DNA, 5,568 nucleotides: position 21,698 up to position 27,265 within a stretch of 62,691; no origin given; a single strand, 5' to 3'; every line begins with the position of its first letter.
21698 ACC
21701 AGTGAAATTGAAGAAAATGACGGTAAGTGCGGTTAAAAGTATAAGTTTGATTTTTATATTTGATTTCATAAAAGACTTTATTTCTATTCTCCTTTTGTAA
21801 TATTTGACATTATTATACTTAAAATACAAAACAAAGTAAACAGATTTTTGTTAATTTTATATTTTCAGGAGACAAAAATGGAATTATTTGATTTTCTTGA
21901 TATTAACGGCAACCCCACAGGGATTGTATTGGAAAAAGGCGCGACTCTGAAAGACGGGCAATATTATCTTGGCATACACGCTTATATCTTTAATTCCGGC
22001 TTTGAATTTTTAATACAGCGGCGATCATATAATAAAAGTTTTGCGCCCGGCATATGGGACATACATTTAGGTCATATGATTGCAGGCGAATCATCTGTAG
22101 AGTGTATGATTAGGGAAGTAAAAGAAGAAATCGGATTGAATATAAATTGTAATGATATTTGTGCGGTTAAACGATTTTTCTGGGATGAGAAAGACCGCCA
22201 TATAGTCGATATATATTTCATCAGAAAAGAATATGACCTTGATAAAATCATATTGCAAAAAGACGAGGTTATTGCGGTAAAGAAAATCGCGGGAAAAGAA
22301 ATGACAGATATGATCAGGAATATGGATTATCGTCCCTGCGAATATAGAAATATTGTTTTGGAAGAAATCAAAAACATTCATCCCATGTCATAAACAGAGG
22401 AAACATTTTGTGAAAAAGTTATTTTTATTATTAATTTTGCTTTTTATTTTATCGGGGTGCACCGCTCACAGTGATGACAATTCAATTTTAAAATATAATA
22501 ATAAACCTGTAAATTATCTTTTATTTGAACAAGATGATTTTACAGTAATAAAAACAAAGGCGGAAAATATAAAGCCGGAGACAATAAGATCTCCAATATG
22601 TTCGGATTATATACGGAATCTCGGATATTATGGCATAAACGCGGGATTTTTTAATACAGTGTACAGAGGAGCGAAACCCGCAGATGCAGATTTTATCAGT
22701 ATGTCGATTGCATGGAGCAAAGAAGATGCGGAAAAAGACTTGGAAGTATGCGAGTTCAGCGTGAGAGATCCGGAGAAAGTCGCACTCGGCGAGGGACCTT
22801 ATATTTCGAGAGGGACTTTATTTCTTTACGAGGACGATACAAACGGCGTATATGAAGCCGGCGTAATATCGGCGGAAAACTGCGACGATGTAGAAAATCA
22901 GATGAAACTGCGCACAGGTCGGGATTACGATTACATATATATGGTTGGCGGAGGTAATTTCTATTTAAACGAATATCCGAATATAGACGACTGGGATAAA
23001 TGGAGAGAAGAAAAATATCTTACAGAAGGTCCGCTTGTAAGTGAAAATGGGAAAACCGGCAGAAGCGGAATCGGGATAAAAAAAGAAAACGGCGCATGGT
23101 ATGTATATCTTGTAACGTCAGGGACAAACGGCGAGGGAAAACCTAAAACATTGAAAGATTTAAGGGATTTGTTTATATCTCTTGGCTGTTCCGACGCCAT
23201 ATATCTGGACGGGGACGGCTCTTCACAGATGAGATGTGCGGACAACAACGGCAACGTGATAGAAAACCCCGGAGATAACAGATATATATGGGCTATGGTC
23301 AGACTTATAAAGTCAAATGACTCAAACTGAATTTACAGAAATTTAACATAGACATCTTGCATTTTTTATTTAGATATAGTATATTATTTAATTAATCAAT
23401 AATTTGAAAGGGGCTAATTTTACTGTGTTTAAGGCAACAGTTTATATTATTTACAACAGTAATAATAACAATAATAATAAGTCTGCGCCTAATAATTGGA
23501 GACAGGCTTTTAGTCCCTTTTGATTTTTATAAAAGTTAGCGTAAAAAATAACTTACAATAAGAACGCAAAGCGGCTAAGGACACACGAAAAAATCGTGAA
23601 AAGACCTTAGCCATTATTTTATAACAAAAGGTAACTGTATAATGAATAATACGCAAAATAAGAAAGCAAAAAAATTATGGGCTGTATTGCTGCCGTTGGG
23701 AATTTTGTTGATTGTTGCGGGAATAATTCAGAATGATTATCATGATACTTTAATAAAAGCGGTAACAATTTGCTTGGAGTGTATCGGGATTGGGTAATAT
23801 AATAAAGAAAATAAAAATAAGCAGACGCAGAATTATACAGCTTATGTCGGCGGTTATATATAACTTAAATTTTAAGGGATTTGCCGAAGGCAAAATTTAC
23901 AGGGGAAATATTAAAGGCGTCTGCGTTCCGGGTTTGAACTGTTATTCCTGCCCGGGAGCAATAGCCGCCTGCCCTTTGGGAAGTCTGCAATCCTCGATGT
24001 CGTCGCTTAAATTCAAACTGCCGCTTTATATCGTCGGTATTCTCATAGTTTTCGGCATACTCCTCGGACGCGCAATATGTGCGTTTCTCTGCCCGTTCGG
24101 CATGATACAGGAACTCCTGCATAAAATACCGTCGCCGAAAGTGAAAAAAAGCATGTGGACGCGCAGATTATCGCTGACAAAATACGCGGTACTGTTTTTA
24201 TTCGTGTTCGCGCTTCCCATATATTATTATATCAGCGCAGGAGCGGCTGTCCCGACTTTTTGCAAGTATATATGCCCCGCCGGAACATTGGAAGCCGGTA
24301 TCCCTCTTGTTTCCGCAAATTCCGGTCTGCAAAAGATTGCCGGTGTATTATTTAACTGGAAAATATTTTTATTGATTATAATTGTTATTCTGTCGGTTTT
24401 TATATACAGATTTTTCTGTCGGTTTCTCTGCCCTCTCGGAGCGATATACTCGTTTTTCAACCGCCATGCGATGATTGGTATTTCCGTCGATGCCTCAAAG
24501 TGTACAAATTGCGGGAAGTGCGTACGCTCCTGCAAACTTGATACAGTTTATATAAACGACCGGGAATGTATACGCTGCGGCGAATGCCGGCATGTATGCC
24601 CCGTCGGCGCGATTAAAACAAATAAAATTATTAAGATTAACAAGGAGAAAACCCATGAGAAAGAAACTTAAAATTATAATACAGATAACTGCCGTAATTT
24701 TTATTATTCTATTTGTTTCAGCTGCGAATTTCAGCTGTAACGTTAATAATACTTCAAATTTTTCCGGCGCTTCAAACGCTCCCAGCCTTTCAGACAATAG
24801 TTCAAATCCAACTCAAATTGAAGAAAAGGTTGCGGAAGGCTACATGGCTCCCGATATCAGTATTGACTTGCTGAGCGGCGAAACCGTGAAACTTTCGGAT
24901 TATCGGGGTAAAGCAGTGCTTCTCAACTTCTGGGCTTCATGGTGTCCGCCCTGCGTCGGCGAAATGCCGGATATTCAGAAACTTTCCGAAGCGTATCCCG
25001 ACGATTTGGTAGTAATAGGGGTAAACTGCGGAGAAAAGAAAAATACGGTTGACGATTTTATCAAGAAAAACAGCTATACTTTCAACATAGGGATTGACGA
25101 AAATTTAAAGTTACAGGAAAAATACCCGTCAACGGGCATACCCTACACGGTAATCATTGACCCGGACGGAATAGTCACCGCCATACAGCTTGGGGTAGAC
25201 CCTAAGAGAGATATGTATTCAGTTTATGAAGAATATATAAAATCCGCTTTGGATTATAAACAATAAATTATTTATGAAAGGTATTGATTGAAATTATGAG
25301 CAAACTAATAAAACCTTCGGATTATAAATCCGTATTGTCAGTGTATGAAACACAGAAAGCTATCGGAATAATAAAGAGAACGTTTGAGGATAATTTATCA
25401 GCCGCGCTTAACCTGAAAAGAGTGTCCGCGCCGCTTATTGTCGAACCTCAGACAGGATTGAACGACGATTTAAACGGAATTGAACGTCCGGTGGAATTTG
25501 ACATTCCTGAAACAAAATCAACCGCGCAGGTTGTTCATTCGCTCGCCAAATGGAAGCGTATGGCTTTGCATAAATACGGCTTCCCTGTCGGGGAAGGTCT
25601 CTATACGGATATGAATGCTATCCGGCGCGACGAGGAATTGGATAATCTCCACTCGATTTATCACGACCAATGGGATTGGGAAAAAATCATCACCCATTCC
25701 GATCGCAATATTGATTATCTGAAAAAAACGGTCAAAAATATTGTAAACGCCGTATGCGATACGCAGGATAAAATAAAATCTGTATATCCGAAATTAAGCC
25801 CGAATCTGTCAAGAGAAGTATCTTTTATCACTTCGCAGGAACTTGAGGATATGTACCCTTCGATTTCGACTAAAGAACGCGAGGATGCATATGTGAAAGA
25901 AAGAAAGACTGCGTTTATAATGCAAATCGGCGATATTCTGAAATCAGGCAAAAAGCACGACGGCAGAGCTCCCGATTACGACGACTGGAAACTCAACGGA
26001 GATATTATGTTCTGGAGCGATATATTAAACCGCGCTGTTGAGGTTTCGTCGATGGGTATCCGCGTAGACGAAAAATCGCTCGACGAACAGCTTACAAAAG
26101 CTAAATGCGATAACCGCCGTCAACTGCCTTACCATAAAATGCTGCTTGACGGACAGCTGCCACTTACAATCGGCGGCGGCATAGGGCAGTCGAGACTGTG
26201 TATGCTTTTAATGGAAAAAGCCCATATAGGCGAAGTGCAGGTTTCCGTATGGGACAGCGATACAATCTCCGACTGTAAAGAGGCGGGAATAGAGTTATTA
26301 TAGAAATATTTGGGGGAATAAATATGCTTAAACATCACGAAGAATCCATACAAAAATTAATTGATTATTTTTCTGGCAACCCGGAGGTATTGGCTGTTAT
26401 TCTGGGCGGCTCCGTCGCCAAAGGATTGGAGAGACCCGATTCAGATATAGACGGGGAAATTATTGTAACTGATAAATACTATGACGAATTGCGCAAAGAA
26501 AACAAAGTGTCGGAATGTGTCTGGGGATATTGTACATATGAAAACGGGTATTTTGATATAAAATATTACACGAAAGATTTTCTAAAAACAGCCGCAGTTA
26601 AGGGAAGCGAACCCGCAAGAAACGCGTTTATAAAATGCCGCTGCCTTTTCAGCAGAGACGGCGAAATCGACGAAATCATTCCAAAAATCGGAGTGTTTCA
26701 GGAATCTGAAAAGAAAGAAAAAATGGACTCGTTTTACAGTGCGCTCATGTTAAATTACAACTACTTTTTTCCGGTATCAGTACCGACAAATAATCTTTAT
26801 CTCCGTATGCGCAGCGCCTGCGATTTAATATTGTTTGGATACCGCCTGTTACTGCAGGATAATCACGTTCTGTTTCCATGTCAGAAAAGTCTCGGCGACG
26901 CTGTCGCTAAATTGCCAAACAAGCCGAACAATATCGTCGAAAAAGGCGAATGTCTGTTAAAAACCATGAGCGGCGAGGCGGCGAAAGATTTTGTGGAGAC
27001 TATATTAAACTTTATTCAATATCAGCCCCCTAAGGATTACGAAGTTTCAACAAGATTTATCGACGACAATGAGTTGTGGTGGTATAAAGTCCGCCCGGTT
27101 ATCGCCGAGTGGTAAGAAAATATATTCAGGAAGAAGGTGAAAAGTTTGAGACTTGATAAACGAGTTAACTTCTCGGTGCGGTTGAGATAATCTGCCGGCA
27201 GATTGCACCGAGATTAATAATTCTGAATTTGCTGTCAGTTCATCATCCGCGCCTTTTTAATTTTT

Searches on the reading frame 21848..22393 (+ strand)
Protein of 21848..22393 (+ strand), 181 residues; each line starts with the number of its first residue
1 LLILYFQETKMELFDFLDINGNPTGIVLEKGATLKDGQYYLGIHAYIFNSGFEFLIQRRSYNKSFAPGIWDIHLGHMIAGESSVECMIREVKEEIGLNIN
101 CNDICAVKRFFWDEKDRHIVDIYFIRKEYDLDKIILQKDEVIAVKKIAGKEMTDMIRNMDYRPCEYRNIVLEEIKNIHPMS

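Call 43: search_protein_families(library=pfam, proteins=[window:21848-22393:+], max_evalue=0.00001)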
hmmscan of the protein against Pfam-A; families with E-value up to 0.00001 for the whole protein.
window:21848-22393:+ (181 aa): 1 family
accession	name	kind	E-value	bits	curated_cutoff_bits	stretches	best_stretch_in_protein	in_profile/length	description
PF00293.34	NUDIX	-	3.8e-12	46.8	21.1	1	43-145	6-111/134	NUDIX domain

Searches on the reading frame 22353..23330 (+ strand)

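Call 43: search_protein_families(library=pfam, proteins=[window:22353-23330:+], max_evalue=0.00001)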
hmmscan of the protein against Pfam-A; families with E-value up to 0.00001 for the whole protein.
window:22353-23330:+ (325 aa): 1 family
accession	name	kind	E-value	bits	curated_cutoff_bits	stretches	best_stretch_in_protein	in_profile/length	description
PF09992.14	NAGPA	-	2.4e-13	51.1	25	1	146-310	19-158/169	Phosphodiester glycosidase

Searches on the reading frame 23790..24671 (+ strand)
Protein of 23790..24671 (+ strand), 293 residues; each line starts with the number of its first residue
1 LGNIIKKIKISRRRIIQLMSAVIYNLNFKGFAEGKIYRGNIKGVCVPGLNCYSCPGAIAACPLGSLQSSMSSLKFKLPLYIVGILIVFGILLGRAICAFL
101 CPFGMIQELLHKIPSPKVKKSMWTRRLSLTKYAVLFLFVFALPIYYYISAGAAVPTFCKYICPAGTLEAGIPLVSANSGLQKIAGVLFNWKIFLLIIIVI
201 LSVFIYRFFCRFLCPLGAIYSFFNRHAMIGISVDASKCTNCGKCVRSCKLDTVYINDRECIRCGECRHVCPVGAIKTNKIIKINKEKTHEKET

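Call 44: search_protein_families(library=pfam, proteins=[window:23790-24671:+], max_evalue=0.00001)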
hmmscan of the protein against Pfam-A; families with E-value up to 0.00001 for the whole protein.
window:23790-24671:+ (293 aa): 8 families
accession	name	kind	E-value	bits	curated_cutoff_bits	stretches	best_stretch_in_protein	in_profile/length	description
PF12801.12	Fer4_5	-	4.7e-21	74.9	22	2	80-120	7-47/48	4Fe-4S binding domain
PF00037.32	Fer4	-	4.9e-12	45.6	21.1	1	253-276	1-24/24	4Fe-4S binding domain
PF12838.12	Fer4_7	-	3.3e-09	37.5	27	0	251-274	29-52/52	4Fe-4S dicluster domain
PF13237.11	Fer4_10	-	2.9e-07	30.8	25.5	0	253-282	2-33/53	4Fe-4S dicluster domain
PF25160.1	LdpA_Fe-S-bd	-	1.2e-06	28.6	27.6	0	210-253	9-43/49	LdpA Fe-S cluster-binding domain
PF13187.11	Fer4_9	-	3.2e-06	27.5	27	0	259-275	36-52/52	4Fe-4S dicluster domain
PF13484.11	Fer4_16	-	4.4e-06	27.8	30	0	259-288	1-29/66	4Fe-4S double cluster binding domain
PF12797.12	Fer4_2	-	6.9e-06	26.1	24.5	0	232-249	4-21/22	4Fe-4S binding domain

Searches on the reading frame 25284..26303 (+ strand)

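Call 44: search_protein_families(library=pfam, proteins=[window:25284-26303:+], max_evalue=0.00001)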
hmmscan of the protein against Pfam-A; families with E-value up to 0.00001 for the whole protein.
window:25284-26303:+ (339 aa): 2 families
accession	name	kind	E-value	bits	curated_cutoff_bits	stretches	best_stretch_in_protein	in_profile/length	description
PF03590.20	AsnA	-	2.8e-105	351.6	27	1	24-249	1-227/228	Aspartate-ammonia ligase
PF00152.25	tRNA-synt_2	-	6.9e-07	29.1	25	1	114-319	101-302/308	tRNA synthetases class II (D, K and N)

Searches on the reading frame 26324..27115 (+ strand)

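Call 44: search_protein_families(library=pfam, proteins=[window:26324-27115:+], max_evalue=0.00001)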
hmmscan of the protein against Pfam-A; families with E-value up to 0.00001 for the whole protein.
window:26324-27115:+ (263 aa): 1 family
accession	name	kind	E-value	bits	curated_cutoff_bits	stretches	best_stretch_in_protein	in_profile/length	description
PF18765.7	Polbeta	-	2e-07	31.5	26.9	1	10-64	1-57/93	Polymerase beta, Nucleotidyltransferase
